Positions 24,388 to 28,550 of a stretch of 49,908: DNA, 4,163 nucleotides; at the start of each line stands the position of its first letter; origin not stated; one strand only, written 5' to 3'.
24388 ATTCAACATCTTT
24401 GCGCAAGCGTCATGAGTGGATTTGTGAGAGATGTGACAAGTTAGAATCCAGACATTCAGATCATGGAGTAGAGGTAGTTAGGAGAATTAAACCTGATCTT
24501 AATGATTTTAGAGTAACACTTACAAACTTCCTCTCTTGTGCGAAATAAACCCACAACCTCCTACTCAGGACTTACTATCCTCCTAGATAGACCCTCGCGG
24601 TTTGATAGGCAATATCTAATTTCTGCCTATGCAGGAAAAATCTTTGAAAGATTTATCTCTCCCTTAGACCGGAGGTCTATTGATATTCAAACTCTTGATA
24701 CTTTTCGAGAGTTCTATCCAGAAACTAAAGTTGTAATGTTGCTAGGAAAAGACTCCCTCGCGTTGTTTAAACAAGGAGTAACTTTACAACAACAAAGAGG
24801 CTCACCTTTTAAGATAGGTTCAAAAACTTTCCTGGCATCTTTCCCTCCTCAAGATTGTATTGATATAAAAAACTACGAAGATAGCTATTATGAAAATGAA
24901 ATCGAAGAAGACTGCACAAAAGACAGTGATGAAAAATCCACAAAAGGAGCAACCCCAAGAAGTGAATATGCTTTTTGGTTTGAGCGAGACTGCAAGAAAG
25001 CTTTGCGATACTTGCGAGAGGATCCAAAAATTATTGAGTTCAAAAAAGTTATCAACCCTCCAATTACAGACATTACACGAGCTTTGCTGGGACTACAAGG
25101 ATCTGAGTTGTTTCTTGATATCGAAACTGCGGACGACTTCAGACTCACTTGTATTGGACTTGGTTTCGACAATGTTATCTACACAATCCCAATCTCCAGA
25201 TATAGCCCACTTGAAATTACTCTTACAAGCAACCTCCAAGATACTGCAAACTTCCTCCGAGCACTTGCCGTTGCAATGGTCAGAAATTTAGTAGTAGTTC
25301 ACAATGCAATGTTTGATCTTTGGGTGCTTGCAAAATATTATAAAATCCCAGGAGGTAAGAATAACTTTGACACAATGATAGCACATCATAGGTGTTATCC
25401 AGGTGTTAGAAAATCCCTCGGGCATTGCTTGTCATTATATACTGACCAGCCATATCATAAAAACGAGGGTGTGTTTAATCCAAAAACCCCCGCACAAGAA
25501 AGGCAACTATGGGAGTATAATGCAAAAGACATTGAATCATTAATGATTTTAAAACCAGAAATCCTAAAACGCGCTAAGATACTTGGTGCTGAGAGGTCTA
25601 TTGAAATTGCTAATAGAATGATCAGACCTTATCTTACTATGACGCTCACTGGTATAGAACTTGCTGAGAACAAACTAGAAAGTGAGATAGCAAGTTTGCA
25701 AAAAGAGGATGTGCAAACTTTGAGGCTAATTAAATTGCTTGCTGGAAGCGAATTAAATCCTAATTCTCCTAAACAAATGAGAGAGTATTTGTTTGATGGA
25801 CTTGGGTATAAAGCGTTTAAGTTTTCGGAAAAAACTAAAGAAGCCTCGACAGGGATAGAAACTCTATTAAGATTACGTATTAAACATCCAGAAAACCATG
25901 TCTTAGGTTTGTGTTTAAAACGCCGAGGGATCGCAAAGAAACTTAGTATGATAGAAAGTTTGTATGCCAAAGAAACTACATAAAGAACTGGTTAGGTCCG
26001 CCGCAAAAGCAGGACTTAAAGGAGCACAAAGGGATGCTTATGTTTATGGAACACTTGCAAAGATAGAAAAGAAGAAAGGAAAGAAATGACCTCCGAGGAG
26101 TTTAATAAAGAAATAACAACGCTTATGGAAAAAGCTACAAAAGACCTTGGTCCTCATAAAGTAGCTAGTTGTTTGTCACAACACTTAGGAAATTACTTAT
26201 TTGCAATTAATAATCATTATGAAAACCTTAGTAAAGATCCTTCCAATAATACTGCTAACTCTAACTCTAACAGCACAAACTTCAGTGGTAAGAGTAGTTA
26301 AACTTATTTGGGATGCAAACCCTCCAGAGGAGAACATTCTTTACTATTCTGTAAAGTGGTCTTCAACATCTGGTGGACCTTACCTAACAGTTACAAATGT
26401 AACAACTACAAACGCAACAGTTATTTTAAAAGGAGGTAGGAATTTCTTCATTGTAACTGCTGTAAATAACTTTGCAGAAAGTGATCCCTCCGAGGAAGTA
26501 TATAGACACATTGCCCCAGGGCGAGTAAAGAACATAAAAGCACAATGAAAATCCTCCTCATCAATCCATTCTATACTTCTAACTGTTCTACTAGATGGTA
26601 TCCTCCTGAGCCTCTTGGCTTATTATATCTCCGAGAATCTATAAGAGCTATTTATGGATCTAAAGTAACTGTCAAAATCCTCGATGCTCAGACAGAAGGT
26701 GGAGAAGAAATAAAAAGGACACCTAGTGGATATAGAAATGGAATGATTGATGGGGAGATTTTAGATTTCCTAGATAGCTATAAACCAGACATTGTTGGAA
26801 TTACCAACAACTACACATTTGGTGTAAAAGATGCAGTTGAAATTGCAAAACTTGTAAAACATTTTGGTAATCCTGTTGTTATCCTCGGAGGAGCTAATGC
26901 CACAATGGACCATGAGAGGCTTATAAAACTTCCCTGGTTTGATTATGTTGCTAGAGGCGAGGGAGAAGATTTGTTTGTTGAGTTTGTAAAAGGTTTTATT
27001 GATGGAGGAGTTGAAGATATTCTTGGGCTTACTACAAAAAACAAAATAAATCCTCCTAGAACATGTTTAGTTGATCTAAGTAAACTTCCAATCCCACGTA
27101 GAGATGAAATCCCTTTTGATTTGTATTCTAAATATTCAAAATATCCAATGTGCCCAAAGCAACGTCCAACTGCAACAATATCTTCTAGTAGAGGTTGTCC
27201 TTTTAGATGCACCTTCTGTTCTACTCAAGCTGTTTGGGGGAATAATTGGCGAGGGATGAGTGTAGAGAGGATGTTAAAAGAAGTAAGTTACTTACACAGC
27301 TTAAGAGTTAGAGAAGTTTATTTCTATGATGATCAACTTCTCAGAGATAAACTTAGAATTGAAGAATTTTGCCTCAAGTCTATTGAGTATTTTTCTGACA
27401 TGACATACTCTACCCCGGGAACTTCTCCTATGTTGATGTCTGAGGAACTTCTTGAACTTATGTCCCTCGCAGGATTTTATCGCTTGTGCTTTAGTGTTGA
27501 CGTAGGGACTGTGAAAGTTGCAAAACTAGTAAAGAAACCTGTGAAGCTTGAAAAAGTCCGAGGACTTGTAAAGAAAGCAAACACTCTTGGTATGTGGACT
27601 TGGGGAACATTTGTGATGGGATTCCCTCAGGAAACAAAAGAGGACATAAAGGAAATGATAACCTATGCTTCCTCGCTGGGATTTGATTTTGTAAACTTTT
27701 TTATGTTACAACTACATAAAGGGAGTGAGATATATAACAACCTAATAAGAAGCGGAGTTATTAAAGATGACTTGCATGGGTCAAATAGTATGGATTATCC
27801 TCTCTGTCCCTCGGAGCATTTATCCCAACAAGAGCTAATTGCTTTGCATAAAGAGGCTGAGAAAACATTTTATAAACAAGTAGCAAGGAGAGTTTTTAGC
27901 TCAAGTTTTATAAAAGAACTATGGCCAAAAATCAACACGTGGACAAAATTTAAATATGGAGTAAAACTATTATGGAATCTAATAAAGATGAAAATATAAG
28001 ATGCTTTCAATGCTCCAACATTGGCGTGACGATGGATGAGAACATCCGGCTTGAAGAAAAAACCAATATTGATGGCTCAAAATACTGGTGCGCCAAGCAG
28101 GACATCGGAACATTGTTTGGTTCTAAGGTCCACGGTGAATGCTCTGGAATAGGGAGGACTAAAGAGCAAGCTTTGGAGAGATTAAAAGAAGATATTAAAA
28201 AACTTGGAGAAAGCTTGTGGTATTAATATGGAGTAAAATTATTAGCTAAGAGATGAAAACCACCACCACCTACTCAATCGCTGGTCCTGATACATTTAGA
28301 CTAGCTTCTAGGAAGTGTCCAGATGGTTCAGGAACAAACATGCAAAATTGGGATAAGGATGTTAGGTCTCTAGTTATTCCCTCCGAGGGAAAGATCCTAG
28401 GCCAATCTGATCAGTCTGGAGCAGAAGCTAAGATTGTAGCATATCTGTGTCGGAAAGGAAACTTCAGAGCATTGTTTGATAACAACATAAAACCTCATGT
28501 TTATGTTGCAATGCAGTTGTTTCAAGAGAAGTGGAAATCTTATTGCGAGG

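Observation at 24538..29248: Family-A DNA polymerase split into two ORFs exactly between thumb and fingers by a 2.27-kb multi-gene insertion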

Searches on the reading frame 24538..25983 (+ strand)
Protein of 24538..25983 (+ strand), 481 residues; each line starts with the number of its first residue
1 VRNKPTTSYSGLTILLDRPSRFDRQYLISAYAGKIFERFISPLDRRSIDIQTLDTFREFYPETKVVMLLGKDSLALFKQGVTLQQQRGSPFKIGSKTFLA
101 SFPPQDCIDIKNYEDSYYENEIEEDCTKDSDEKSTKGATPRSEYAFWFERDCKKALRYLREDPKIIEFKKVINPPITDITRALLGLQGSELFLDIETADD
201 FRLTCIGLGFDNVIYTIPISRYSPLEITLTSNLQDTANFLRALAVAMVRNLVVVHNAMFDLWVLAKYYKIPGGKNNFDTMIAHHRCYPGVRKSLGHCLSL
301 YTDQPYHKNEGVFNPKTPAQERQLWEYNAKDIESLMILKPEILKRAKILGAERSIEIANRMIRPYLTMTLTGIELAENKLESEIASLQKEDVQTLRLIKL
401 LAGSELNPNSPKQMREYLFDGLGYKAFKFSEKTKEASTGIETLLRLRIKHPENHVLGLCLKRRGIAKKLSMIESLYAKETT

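Call 3: search_protein_families(library=pfam, proteins=[window:24538-25983:+], max_evalue=0.01)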
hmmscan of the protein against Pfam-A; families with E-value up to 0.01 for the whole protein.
window:24538-25983:+ (481 aa): 2 families
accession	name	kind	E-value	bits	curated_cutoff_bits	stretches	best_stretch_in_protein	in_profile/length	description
PF01612.26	DNA_pol_A_exo1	-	2.1e-07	31.3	23.6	1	210-344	37-170/173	3'-5' exonuclease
PF00476.26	DNA_pol_A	-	2.7e-06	27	34.3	1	382-471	6-91/381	DNA polymerase family A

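Call 4: search_protein_families(library=phrogs, proteins=[window:24538-25983:+], max_evalue=0.01)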
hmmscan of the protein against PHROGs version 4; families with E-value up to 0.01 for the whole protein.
window:24538-25983:+ (481 aa): 1 family
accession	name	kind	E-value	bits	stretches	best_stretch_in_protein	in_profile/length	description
phrog_17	-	DNA, RNA and nucleotide metabolism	9.6e-28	97.7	1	62-472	566-949/1445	DNA polymerase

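Call 11: search_dna_similar(query=window:24538-25983:+, collection=phages, mode=protein, max_rows=30)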
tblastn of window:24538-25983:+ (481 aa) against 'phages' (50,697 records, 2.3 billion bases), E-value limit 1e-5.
Records with a match: 14; places in all: 14; records where one place covers at least 80% of the query: 0.
Best place of each record, by identity: <60% 14.
By first word of the organism name: Clostridium 10; Bacteriophage 3; Desulfofustis 1.
By host as written in the record: Clostridium perfringens 7; - 4; Clostridium perfringens ATCC 13124; Clostridium perfringens FORC 25 1; Clostridium perfringens i-1 1; Clostridium perfringens ZWCP 21 1.
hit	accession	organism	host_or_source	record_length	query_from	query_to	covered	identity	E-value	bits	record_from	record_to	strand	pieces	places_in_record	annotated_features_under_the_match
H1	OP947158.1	Desulfofustis phage LS06-2018-MD01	-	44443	185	470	59%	29.7%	1e-14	83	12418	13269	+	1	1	DNA polymerase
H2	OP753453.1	Clostridium phage E1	Clostridium perfringens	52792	194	470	58%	28.3%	4e-7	59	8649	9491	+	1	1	DNA polymerase I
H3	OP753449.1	Clostridium phage A2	Clostridium perfringens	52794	194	470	58%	28.3%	4e-7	59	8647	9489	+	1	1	DNA polymerase I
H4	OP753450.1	Clostridium phage C2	Clostridium perfringens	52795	194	470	58%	28.3%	4e-7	59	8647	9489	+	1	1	DNA polymerase I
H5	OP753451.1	Clostridium phage H1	Clostridium perfringens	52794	194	470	58%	28.3%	4e-7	59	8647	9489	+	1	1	DNA polymerase I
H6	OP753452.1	Clostridium phage D1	Clostridium perfringens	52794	194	470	58%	28.3%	4e-7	59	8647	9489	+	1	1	DNA polymerase I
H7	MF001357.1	Clostridium phage CP3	Clostridium perfringens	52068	194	470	58%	28.3%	5e-7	59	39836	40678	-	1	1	DNA polymerase I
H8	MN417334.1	Clostridium phage CPAS-15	Clostridium perfringens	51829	194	470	58%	28.3%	5e-7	59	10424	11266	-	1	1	DNA polymerase family A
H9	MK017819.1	Clostridium phage CPD4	Clostridium perfringens ATCC 13124; ...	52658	194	470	58%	28.3%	6e-7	58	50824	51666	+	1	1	DNA polymerase I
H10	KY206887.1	Clostridium phage Clo-PEP-1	Clostridium perfringens i-1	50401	194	470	58%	28.3%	6e-7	58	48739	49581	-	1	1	DNA polymerase I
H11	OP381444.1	Clostridium phage P21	Clostridium perfringens ZWCP 21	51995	194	470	58%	28.3%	6e-7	58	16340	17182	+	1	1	hypothetical protein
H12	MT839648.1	Bacteriophage sp.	human fecal samples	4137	188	470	59%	26.7%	5e-10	68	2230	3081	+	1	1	record has no annotation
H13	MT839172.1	Bacteriophage sp.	human fecal samples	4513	193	470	58%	25.1%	9e-8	61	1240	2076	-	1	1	record has no annotation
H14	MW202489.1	Bacteriophage sp.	Manatee Spring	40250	278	451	36%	27.8%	3e-7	59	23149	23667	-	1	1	DNA polymerase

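Call 34: find_homologous_proteins(query=window:24538-25983:+, max_evalue=0.00001)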
Query window:24538-25983:+ (481 aa): 72 proteins with E <= 0.00001 among 8000 candidates.
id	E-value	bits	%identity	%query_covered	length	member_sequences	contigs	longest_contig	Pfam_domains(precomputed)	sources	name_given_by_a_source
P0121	0.0e+0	1088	100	100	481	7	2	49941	PF01612.27,PF00476.27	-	-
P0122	1.1e-114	402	46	97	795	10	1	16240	PF01612.27,PF00476.27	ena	-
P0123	1.3e-114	402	46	97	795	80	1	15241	PF01612.27,PF00476.27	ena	-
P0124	4.7e-114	400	45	97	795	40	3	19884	PF01612.27,PF00476.27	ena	-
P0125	2.0e-113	398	45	97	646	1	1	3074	PF01612.27,PF00476.27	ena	-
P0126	2.4e-110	388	45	97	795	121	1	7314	PF01612.27,PF00476.27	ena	-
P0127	5.3e-109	383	42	100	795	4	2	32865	PF01612.27,PF00476.27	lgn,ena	-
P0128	9.8e-108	379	42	96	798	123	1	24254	PF01612.27,PF00476.27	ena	-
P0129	1.6e-107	378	43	96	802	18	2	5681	PF01612.27,PF00476.27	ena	-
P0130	1.3e-106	375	41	97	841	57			PF00476.27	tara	tara:strand:- start:5938 stop:8463 length:2526 start_codon:yes stop_codon:yes gene_type:complete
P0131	1.7e-106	375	43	99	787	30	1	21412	PF01612.27,PF00476.27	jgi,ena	-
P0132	2.0e-106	375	43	96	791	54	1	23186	PF01612.27,PF00476.27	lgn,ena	-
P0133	4.6e-106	373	42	97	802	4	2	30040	PF01612.27,PF00476.27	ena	-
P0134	2.3e-105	371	43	98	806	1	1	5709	PF01612.27,PF00476.27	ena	-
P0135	7.2e-105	369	43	98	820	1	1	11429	PF01612.27,PF00476.27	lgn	-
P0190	3.2e-58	216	40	40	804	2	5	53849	PF01612.27,PF13392.13,PF00476.27,PF14890.12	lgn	-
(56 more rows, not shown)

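Call 42: list_cluster_members(proteins=[P0121, P0001])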
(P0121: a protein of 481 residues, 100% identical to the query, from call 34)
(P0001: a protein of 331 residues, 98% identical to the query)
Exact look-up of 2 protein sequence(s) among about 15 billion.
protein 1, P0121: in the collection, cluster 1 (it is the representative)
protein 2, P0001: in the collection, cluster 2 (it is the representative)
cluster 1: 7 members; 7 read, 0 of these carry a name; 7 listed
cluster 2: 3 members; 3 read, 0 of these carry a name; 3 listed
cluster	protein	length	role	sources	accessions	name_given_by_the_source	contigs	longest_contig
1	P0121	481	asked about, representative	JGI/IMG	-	-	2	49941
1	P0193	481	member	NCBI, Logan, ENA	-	-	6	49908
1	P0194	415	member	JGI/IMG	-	-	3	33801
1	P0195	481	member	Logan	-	-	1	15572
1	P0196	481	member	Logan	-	-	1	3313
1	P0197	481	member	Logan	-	-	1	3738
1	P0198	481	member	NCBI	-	-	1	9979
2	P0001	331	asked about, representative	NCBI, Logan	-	-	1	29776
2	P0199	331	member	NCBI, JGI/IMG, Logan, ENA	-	-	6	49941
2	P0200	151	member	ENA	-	-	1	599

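Call 44: find_encoding_contigs(protein=P0195, flank=6000, max_places=2)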
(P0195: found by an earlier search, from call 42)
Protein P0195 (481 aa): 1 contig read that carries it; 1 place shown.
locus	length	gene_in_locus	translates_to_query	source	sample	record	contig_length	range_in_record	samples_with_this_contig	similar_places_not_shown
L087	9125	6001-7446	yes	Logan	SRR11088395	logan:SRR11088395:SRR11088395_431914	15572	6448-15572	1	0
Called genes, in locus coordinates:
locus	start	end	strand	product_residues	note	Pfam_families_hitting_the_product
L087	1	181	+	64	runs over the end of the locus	-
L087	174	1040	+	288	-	PF12705:PDDEXK_1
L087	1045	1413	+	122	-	-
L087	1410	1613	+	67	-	-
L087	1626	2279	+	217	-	PF13479:AAA_24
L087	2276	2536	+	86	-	-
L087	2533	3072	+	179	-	-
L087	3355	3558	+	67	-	-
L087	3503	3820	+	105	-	-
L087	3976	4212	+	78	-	-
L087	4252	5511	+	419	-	-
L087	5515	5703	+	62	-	-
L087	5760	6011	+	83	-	-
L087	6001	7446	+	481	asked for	PF01612:DNA_pol_A_exo1 (weak), PF00476:DNA_pol_A (weak)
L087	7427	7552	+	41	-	-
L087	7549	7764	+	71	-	-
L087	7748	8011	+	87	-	-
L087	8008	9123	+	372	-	?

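Call 45: find_encoding_contigs(protein=P0198, flank=6000, max_places=2)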
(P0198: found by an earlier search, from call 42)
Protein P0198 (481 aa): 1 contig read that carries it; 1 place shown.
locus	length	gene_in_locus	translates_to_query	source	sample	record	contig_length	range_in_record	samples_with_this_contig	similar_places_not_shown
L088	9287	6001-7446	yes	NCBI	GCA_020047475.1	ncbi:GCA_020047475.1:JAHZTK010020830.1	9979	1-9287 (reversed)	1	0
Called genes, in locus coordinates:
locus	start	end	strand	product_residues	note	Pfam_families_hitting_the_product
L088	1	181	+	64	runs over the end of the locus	-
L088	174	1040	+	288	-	PF12705:PDDEXK_1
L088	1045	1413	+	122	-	-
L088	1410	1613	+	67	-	-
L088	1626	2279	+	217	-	PF13479:AAA_24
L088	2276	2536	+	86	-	-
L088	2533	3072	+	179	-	-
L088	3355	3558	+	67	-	-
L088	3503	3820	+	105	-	-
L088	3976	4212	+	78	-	-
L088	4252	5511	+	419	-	-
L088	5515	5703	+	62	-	-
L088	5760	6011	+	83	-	-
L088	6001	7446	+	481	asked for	PF01612:DNA_pol_A_exo1 (weak), PF00476:DNA_pol_A (weak)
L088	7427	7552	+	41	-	-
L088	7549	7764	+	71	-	-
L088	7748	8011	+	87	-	-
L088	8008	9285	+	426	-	?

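Call 65: search_protein_families(library=ncbifam, proteins=[window:24538-25983:+], max_evalue=0.01)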
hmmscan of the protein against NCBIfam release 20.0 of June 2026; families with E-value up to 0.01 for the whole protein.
window:24538-25983:+ (481 aa): 5 families
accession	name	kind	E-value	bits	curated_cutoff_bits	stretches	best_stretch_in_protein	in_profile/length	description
NF004397.1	PRK05755.1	equivalog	4.2e-15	55.3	720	1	232-470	355-599/889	DNA polymerase I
TIGR00593.1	pola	equivalog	2.1e-11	43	600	1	235-467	366-597/890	DNA polymerase I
NF011540.0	PRK14975.1-4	equivalog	4.5e-10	38.6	601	1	189-473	23-303/576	bifunctional 3'-5' exonuclease/DNA polymerase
NF011539.0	PRK14975.1-3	equivalog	1.1e-07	30.6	640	1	236-385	109-259/628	bifunctional 3'-5' exonuclease/DNA polymerase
NF038380.1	phage_DpoZ_1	exception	7.1e-06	24.7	500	1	352-417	177-242/607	aminoadenine-incorporating DNA polymerase DpoZ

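Call 72: search_protein_families(library=pfam, proteins=[P0190], max_evalue=1)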
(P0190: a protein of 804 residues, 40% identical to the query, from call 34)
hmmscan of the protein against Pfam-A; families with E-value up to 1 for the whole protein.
P0190 (804 aa): 13 families
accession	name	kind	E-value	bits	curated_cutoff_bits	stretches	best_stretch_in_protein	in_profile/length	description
PF14890.11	Intein_splicing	-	3e-16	60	35.8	1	292-564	11-155/155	Intein splicing domain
PF01612.26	DNA_pol_A_exo1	-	1.9e-10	41.2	23.6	2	174-277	22-112/173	3'-5' exonuclease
PF00476.26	DNA_pol_A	-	1.2e-05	24.8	34.3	1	683-759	27-99/381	DNA polymerase family A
PF13392.12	HNH_3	-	1.6e-05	24.9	24.8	1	407-445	5-42/46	HNH endonuclease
PF07591.16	PT-HINT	-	0.00038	21.2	27.7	1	347-374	61-88/137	Pretoxin HINT domain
PF13384.12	HTH_23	-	0.00091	19.4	24.6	1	480-509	12-41/50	Homeodomain-like domain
PF01381.28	HTH_3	-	0.003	18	23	1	483-508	7-32/55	Helix-turn-helix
PF13936.12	HTH_38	-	0.0043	17.2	27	1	481-507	16-42/44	Helix-turn-helix domain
PF00165.29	HTH_AraC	-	0.0044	17.5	26.6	0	396-415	12-31/42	Bacterial regulatory helix-turn-helix proteins, AraC family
PF13518.12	HTH_28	-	0.013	16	25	1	477-510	4-37/52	Helix-turn-helix domain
PF04218.19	CENP-B_N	-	0.013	15.5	21.2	1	475-507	12-44/53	CENP-B N-terminal DNA-binding domain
PF18136.6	DNApol_Exo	-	0.013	15.1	26.7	1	239-286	131-178/282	DNA mitochondrial polymerase exonuclease domain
PF01047.28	MarR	-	0.16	12.3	24.6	1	481-508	13-40/59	MarR family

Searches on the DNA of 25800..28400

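Call 36: search_rna_families(source=window, start=25800, end=28400, threshold=evalue, max_evalue=5)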
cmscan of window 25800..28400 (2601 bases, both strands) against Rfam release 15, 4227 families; matches with E-value up to 5: 1.
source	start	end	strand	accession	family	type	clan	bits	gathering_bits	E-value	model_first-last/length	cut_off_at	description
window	26775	27005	-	RF02709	TeloSII_ncR43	Gene; sRNA;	-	13.8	298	2.8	1-277/277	no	TeloSII non coding RNA 43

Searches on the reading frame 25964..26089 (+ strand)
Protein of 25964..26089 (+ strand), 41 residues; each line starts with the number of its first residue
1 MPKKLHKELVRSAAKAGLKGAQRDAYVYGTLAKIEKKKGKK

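Call 3: search_protein_families(library=pfam, proteins=[window:25964-26089:+], max_evalue=0.01)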
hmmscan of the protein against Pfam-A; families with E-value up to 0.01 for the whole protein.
window:25964-26089:+ (41 aa): 0 families

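Call 4: search_protein_families(library=phrogs, proteins=[window:25964-26089:+], max_evalue=0.01)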
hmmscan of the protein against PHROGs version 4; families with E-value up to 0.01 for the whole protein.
window:25964-26089:+ (41 aa): 0 families

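Call 65: search_protein_families(library=ncbifam, proteins=[window:25964-26089:+], max_evalue=0.01)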
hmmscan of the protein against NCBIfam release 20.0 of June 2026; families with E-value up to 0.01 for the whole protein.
window:25964-26089:+ (41 aa): 0 families
